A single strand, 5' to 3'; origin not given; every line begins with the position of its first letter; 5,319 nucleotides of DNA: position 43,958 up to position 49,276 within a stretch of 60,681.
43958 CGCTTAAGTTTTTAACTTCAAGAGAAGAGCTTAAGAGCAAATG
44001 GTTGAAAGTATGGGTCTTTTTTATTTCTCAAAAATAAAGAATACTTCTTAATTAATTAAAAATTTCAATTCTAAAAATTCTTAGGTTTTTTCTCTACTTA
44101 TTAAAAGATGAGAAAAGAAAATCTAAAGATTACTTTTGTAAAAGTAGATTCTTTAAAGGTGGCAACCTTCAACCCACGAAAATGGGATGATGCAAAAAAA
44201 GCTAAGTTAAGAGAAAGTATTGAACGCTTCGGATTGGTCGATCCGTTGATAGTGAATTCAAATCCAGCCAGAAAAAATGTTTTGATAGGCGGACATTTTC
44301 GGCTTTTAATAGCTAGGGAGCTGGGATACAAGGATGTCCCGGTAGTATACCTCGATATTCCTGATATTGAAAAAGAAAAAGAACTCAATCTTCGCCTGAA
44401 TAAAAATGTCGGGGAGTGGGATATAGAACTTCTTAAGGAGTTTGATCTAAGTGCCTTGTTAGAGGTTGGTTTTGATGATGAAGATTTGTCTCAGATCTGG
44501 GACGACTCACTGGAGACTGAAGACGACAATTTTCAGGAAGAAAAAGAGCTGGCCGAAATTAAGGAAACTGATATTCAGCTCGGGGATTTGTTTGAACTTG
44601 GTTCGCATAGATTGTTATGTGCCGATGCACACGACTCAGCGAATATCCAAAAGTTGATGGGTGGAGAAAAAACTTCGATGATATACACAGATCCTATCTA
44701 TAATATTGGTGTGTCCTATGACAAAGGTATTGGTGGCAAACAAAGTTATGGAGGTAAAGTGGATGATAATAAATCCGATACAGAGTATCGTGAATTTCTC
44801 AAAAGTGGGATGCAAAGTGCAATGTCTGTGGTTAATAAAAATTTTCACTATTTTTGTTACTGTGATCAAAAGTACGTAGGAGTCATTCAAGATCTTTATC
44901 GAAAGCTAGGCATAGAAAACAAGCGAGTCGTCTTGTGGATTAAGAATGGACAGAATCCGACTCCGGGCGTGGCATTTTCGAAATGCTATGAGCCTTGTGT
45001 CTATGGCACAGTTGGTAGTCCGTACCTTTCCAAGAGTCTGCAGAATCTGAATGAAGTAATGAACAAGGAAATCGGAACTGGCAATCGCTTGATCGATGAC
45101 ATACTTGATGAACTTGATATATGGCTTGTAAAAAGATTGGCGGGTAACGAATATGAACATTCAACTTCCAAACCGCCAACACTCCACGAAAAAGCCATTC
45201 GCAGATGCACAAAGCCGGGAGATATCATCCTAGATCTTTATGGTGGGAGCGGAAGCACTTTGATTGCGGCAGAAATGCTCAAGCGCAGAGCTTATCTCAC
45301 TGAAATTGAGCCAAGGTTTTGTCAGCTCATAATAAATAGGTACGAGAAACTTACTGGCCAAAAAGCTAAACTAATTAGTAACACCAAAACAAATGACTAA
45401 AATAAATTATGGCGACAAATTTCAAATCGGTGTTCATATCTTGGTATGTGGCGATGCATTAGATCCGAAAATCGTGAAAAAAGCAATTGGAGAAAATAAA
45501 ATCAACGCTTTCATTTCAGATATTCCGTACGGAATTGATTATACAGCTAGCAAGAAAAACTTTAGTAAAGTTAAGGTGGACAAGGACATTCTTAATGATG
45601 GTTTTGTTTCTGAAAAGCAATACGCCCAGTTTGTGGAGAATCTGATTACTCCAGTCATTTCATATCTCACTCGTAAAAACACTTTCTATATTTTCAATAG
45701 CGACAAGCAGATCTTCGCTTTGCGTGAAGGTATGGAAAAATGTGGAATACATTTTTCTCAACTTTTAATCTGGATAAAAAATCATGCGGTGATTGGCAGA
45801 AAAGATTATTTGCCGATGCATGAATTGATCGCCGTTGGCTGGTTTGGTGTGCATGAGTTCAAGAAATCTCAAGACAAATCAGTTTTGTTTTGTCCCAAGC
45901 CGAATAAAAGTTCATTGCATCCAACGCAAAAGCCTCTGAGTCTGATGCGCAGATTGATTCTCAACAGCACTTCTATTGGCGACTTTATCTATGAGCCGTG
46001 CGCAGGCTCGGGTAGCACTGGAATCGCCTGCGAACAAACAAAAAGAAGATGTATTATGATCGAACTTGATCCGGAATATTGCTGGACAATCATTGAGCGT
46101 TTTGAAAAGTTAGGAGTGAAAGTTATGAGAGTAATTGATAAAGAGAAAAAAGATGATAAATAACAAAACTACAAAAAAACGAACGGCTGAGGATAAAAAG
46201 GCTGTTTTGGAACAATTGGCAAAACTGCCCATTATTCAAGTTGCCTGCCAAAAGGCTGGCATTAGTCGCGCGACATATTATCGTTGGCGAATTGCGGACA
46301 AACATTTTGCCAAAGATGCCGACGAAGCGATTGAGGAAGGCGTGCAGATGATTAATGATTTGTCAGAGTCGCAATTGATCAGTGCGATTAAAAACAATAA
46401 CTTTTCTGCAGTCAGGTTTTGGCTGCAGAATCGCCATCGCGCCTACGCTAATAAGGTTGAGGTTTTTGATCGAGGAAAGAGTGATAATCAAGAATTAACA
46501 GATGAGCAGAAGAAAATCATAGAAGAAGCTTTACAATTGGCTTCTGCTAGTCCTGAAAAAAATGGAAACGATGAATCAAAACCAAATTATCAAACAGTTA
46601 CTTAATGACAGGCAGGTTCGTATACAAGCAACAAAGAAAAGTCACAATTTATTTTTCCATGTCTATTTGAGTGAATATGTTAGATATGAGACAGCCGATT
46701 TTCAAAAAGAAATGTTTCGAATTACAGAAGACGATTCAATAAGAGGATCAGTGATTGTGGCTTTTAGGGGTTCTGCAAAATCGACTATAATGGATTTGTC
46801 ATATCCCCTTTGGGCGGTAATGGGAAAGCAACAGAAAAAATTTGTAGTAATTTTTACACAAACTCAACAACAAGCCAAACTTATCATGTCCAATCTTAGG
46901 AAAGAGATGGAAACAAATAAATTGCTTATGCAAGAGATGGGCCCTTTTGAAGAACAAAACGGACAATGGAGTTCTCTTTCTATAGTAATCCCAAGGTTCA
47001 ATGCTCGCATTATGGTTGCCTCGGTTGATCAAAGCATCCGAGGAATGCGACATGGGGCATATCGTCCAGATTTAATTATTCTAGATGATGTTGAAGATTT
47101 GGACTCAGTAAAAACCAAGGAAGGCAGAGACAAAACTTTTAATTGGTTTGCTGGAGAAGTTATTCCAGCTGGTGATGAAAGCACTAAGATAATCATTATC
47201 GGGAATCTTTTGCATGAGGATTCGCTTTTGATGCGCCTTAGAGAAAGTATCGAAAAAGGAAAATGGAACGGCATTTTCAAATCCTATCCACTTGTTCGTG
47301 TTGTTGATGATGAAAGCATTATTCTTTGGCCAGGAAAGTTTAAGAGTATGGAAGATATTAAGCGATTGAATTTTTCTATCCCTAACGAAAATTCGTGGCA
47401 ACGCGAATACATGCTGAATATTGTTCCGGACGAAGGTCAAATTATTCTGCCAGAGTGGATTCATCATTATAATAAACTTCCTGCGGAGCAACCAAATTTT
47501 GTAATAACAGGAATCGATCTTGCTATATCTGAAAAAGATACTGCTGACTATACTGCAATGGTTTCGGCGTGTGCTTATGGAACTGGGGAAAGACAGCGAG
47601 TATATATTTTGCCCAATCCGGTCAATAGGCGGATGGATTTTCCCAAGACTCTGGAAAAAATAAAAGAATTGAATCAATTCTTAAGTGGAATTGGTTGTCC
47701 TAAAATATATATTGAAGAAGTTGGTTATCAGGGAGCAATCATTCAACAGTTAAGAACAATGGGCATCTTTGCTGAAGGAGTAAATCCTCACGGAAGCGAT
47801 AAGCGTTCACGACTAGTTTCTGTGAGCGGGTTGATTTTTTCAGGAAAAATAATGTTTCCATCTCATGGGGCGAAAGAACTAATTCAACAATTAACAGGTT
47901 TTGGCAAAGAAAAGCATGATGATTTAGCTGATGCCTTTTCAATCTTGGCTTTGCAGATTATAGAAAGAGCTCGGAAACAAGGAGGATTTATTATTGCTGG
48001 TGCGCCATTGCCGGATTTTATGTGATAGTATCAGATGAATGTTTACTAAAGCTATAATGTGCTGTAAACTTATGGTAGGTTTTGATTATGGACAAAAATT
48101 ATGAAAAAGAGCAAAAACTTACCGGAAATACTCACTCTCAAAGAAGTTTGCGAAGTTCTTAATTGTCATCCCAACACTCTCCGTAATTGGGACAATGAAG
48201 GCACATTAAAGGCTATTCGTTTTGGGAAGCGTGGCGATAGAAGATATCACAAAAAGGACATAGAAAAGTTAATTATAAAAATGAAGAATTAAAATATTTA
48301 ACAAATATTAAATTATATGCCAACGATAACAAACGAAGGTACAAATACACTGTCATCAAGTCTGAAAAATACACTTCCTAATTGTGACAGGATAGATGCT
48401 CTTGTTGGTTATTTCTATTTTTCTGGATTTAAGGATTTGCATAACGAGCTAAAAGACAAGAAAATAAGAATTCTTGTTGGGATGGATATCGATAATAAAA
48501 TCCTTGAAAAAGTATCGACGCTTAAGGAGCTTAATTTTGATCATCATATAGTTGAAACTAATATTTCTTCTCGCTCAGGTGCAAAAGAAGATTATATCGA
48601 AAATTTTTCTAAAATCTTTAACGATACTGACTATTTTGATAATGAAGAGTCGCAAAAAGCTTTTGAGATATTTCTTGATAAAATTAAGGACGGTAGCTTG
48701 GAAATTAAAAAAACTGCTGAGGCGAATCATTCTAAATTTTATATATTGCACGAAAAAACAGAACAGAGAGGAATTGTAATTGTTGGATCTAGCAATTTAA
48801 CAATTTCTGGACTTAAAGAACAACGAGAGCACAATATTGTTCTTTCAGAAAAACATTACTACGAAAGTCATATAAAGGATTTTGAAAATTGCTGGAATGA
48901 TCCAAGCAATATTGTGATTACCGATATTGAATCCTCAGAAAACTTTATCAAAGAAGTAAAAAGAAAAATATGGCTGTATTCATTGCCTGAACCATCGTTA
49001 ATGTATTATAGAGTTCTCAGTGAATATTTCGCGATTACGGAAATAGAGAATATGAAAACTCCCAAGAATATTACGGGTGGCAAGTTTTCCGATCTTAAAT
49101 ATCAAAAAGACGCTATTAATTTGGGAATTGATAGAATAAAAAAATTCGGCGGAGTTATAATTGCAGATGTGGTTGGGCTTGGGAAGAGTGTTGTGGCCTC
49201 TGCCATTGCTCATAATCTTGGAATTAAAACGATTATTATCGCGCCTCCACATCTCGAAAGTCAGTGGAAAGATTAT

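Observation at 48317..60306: Candidate undescribed defence operon: PLD-SNF2 helicase, Eco57I-type MTase, 1165-aa orphan, GHKL ATPase-nuclease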

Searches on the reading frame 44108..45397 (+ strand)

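Call 25: search_protein_families(library=pfam, max_evalue=0.1, proteins=[window:44108-45397:+])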
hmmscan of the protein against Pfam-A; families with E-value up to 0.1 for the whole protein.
window:44108-45397:+ (430 aa): 2 families
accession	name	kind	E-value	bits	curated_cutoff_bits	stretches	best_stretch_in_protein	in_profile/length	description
PF01555.25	N6_N4_Mtase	-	1.7e-27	97.2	26.7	1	190-408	2-219/221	DNA methylase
PF02195.25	ParB_N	-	1.1e-08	35.4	26.3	1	8-88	3-84/95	ParB N-terminal domain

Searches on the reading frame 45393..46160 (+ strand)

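Call 25: search_protein_families(library=pfam, max_evalue=0.1, proteins=[window:45393-46160:+])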
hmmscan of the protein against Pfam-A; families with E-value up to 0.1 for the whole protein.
window:45393-46160:+ (256 aa): 1 family
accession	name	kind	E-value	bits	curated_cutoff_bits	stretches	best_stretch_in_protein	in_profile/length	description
PF01555.25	N6_N4_Mtase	-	1.4e-25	91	26.7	1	37-233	1-219/221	DNA methylase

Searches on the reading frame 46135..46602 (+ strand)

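Call 91: search_protein_families(library=pfam, max_evalue=0.001, proteins=[window:46135-46602:+])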
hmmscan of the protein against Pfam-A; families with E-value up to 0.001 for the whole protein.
window:46135-46602:+ (156 aa): 1 family
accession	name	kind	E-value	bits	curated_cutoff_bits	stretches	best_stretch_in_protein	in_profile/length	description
PF13022.12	HTH_Tnp_1_2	-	1.3e-08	35.5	27.9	1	37-106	32-102/122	Helix-turn-helix of insertion element transposase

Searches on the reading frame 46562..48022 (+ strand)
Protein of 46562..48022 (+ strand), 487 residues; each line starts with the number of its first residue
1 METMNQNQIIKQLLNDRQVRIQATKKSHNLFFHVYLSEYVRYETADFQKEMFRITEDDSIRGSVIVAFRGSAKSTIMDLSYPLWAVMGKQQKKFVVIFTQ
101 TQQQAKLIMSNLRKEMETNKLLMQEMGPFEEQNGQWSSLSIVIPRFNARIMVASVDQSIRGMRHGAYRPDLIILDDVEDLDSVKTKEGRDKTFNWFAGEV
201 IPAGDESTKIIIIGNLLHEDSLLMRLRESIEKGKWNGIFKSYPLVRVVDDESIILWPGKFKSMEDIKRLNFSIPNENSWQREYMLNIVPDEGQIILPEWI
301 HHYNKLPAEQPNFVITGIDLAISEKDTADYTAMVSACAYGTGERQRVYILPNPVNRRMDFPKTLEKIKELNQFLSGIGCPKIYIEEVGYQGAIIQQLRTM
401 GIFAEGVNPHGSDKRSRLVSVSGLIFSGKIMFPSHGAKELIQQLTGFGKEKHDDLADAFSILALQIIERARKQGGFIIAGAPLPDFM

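Call 25: search_protein_families(library=pfam, max_evalue=0.1, proteins=[window:46562-48022:+])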
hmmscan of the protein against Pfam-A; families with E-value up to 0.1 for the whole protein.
window:46562-48022:+ (487 aa): 1 family
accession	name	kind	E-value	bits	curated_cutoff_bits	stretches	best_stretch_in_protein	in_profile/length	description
PF17289.8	Terminase_6C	-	1.3e-06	28.9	22.6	1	317-460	2-149/155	Terminase RNaseH-like domain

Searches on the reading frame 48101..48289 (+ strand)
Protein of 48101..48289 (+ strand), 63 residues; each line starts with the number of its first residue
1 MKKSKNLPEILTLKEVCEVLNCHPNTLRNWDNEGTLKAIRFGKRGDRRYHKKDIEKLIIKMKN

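Call 98: search_protein_families(library=padloc, max_evalue=0.01, proteins=[window:48101-48289:+])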
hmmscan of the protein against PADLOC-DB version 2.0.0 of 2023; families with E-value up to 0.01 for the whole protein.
window:48101-48289:+ (63 aa): 1 family
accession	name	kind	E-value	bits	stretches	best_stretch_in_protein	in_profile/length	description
PDLC04133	mad1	-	1.1e-11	42.9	1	11-61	6-54/60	mads_1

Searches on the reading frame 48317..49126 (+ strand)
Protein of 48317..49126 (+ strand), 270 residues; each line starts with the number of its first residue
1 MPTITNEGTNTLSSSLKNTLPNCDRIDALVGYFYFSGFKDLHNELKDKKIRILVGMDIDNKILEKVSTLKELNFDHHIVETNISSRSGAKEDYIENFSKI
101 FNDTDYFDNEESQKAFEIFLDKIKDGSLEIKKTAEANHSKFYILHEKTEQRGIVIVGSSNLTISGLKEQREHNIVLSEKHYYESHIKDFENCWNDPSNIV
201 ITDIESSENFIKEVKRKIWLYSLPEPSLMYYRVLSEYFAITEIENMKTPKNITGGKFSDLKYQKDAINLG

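Call 98: search_protein_families(library=padloc, max_evalue=0.01, proteins=[window:48317-49126:+])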
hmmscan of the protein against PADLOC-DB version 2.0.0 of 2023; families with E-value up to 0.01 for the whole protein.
window:48317-49126:+ (270 aa): 3 families
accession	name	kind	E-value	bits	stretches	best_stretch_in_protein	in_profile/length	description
PDLC03530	REase_II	-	3.5e-05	21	0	4-59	12-71/350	Type II restriction enzyme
PDLC03829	ZacB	-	0.0014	15.6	1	94-189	270-346/586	-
PDLC02901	DpdK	-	0.0025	15.5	1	140-194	118-170/173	DpdK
